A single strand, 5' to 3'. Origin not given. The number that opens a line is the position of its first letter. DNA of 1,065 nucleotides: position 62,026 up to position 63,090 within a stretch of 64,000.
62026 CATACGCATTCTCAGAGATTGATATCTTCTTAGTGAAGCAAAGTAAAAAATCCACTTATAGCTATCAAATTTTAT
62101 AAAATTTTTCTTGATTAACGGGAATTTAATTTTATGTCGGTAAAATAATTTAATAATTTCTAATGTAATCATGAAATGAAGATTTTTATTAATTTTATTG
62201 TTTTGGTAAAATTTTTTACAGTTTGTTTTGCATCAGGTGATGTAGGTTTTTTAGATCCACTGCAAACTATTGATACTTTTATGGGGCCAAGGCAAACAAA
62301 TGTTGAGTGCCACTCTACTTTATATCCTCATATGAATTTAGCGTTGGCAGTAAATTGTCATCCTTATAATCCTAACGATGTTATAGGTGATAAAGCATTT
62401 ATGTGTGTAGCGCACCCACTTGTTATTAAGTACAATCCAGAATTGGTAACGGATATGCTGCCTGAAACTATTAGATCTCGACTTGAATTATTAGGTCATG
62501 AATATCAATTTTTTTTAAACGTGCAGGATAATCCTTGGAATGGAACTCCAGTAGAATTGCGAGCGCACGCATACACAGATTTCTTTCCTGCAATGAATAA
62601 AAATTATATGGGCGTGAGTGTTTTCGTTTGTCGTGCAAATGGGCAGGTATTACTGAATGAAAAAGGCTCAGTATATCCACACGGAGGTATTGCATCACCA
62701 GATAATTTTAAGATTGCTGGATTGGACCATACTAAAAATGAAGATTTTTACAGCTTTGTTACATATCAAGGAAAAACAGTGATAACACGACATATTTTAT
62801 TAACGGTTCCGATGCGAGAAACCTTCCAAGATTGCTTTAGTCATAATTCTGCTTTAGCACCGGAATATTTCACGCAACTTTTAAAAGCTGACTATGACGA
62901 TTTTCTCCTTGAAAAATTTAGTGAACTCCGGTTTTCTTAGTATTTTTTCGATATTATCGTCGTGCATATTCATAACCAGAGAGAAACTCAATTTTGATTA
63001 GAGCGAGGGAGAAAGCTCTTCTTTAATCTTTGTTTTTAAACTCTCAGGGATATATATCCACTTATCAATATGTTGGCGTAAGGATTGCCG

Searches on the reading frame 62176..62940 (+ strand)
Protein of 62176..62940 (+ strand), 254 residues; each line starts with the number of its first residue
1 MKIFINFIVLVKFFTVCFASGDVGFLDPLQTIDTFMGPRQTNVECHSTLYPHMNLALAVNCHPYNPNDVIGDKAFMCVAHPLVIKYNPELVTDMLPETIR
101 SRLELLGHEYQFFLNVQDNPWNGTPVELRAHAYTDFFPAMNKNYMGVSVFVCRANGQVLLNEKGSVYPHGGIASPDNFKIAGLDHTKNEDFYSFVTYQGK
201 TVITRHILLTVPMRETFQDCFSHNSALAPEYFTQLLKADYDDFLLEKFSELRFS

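Call 13: search_protein_families(library=pfam, max_evalue=0.01, proteins=[window:62176-62940:+])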
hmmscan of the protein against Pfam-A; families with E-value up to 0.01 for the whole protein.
window:62176-62940:+ (254 aa): 0 families

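Call 66: find_encoding_contigs(protein=window:62176-62940:+, flank=10000, max_places=3)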
Protein window:62176-62940:+ (254 aa): 23 contigs read that carry it; 3 places shown.
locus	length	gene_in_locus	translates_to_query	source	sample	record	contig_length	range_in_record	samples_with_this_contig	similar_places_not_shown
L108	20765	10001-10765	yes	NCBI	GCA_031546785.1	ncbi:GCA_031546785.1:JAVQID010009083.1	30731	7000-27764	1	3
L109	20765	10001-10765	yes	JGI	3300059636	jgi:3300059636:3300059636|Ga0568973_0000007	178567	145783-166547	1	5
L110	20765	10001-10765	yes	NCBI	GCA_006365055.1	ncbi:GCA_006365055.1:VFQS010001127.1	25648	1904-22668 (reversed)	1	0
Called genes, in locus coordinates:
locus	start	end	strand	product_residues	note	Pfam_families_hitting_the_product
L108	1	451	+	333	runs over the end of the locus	PF01018:GTP1_OBG, PF01926:MMR_HSR1, PF02421:FeoB_N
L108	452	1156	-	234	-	PF13489:Methyltransf_23 (weak), PF08241:Methyltransf_11 (weak)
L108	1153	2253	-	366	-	PF01098:FTSW_RODA_SPOVE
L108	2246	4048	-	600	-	PF03717:PBP_dimer, PF00905:Transpeptidase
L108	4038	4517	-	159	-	PF04093:MreD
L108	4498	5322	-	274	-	PF04085:MreC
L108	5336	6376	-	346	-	PF06723:MreB_Mbl, PF00022:Actin, PF11104:PilM_2 (faint), PF00012:HSP70, PF14450:FtsA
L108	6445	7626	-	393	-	PF05525:Branch_AA_trans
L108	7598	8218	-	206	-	PF00702:Hydrolase, PF12710:HAD, PF13419:HAD_2, PF13242:Hydrolase_like (weak)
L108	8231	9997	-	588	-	PF00263:Secretin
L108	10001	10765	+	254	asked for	-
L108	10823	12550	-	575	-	-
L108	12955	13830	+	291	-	PF08904:EipB_like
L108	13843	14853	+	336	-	PF02016:Peptidase_S66, PF17676:Peptidase_S66C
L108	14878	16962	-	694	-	PF01138:RNase_PH, PF03725:RNase_PH_C, PF03726:PNPase, PF01138:RNase_PH, PF00013:KH_1, PF00575:S1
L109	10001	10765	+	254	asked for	-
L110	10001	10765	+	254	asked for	-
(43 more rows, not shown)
